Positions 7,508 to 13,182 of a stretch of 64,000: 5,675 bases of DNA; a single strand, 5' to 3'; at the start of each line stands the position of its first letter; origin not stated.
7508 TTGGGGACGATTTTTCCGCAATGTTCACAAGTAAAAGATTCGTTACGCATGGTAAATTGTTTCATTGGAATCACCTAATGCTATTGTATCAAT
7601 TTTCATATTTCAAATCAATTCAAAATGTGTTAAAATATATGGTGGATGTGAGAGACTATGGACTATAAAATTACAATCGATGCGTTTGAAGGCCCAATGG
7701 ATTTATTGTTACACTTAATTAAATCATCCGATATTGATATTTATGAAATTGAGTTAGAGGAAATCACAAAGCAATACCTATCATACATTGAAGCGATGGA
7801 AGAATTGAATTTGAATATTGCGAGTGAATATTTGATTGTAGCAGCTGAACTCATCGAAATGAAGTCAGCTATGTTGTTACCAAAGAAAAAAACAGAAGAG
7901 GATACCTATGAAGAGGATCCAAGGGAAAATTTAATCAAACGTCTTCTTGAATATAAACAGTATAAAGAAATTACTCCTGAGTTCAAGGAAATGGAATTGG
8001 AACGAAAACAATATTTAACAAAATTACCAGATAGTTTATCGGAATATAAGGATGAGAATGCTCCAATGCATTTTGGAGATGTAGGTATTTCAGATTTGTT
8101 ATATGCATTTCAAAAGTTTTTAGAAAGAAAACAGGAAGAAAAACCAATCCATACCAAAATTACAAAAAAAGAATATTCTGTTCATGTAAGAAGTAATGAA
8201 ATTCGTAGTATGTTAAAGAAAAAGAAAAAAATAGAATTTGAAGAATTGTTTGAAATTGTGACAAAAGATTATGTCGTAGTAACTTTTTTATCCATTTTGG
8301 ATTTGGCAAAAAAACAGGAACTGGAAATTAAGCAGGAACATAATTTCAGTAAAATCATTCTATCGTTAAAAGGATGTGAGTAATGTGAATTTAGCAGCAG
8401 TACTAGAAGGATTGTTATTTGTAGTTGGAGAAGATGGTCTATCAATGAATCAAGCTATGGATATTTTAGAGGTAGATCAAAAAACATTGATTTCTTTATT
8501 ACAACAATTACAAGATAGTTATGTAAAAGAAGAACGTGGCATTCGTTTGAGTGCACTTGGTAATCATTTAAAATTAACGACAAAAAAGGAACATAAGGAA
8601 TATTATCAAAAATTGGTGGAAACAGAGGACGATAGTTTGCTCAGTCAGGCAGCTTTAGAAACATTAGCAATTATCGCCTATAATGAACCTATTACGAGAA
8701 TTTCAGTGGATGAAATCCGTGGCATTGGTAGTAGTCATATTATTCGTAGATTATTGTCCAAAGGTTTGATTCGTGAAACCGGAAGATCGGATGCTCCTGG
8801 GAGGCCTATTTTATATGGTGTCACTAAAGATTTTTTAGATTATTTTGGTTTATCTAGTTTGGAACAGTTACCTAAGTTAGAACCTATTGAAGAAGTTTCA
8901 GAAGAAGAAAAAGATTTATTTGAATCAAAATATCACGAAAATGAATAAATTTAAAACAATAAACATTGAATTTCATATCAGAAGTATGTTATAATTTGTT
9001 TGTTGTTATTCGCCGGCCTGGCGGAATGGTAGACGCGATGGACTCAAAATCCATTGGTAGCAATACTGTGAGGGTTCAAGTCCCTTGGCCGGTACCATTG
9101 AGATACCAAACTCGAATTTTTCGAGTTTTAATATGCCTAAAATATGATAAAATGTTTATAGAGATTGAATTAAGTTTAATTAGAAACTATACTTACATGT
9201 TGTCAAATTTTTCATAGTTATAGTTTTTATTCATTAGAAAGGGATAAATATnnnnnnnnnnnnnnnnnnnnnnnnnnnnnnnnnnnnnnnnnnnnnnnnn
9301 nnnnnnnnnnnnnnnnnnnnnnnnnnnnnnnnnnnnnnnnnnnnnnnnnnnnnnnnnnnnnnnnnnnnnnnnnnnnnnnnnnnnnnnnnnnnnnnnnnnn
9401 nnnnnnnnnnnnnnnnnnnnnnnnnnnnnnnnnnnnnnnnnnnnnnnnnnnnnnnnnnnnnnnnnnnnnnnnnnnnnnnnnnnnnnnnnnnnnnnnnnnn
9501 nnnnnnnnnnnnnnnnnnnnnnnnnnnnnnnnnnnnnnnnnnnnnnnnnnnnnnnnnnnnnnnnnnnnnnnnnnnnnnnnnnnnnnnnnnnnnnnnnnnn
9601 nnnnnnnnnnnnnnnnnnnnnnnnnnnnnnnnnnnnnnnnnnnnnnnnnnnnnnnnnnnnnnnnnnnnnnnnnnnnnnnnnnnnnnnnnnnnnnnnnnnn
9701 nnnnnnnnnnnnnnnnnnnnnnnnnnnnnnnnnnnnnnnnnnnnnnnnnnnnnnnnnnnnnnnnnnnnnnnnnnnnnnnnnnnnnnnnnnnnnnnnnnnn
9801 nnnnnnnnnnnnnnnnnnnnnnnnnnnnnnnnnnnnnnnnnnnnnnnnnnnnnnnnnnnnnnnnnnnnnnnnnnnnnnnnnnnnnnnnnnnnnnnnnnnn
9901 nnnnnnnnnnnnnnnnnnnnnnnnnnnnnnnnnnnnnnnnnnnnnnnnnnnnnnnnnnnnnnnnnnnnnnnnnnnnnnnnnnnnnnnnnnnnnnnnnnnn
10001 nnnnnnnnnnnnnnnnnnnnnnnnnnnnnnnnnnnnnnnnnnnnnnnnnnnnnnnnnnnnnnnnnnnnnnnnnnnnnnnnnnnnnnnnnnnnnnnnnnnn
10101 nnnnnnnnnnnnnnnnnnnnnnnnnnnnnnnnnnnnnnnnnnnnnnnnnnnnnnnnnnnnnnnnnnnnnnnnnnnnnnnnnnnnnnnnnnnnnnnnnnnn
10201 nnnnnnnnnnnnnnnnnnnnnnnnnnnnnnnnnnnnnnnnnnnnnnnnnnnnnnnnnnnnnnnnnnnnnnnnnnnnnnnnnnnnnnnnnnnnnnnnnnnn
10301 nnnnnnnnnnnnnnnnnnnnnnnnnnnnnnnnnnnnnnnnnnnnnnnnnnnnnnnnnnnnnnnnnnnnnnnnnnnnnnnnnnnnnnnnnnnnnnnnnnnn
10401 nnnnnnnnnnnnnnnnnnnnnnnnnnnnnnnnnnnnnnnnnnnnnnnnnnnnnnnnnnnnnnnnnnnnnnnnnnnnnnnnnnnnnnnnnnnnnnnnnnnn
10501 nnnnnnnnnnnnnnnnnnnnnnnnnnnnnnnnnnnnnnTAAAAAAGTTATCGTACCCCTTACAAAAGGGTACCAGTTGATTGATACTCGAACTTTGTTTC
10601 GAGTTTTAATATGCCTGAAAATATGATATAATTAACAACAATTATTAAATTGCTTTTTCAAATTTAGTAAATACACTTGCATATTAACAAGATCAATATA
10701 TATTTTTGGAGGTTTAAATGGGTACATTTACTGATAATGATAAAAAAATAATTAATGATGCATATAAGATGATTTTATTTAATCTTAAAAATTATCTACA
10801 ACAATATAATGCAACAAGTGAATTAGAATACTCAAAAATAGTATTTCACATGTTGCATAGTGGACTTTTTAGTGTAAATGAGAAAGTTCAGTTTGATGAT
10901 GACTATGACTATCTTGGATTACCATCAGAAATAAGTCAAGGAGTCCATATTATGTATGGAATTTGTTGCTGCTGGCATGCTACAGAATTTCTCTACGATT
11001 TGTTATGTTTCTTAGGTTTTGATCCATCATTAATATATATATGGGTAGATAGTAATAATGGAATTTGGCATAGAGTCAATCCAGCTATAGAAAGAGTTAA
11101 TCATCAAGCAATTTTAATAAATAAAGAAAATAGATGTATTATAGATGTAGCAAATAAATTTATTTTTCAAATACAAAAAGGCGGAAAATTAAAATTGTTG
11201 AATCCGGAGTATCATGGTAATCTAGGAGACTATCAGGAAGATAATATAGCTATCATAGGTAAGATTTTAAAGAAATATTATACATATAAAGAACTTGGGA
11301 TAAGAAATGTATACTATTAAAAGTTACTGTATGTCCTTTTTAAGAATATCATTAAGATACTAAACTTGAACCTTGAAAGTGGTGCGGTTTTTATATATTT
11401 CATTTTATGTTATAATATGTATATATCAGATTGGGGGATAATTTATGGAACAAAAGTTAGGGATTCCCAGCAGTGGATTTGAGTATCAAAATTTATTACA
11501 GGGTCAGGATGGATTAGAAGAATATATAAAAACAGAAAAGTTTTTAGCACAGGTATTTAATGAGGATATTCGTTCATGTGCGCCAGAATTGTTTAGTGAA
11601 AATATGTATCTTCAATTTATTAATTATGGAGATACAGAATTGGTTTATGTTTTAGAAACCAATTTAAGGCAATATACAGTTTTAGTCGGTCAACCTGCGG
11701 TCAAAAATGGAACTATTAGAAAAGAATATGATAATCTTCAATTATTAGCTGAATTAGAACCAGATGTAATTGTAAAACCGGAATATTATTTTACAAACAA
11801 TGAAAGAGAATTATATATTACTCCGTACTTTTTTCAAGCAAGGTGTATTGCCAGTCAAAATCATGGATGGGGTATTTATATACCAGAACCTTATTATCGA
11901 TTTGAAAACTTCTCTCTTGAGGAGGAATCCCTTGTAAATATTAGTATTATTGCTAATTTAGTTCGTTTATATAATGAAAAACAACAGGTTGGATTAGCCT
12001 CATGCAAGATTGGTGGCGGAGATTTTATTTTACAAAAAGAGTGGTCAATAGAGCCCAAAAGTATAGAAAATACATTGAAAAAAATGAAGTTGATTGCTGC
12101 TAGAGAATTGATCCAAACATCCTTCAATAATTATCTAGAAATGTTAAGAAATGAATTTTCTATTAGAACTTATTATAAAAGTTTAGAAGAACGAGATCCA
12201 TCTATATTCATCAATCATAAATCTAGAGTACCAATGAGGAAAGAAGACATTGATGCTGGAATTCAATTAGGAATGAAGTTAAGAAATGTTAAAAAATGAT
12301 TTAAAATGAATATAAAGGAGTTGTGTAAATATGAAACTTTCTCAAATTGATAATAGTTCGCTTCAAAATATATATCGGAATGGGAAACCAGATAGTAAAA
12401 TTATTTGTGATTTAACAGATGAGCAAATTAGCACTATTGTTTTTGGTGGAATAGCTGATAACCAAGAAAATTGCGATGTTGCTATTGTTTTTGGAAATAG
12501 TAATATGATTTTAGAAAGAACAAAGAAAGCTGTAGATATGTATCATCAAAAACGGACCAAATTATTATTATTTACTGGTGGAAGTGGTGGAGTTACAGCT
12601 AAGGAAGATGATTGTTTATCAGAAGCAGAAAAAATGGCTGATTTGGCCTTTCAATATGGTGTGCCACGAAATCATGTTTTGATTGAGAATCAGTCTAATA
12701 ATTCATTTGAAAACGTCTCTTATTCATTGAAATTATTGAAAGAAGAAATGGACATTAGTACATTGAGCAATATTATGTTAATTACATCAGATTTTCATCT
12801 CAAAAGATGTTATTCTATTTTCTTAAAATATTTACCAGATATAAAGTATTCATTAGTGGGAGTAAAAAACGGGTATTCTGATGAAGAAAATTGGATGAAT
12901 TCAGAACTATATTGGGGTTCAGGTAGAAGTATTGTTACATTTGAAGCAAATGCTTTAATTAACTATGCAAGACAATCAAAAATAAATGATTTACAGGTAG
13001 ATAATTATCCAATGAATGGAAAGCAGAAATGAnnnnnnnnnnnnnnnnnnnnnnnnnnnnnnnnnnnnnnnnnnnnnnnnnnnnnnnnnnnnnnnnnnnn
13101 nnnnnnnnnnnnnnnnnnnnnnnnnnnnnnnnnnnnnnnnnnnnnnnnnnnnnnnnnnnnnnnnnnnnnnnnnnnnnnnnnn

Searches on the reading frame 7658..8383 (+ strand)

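Call 23: search_protein_families(library=pfam, proteins=[window:7658-8383:+], max_evalue=0.001)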
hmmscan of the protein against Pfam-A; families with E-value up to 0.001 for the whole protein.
window:7658-8383:+ (241 aa): 2 families
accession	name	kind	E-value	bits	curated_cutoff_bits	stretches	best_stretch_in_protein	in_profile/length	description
PF02616.19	SMC_ScpA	-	7.4e-42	144.4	24.6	1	20-236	1-230/232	Segregation and condensation protein ScpA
PF04824.21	Rad21_Rec8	-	0.00018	21.2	22.7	1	189-238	3-52/55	Conserved region of Rad21 / Rec8 like protein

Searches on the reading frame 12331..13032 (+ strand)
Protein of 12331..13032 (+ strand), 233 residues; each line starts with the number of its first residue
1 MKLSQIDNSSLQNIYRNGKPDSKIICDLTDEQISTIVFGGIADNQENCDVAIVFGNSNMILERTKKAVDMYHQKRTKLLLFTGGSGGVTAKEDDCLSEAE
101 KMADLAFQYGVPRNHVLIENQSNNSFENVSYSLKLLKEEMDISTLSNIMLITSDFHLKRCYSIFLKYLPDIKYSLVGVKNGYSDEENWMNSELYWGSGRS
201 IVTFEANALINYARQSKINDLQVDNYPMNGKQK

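Call 23: search_protein_families(library=pfam, proteins=[window:12331-13032:+], max_evalue=0.001)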
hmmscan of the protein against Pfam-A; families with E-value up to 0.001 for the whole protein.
window:12331-13032:+ (233 aa): 2 families
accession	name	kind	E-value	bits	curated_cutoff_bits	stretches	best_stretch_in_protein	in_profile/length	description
PF02698.23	DUF218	-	5e-22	78.7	27.6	1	49-167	1-103/133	DUF218 domain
PF09822.16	ABC_transp_aux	-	0.00068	19.4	34.7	1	42-124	40-124/288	ABC-type uncharacterized transport system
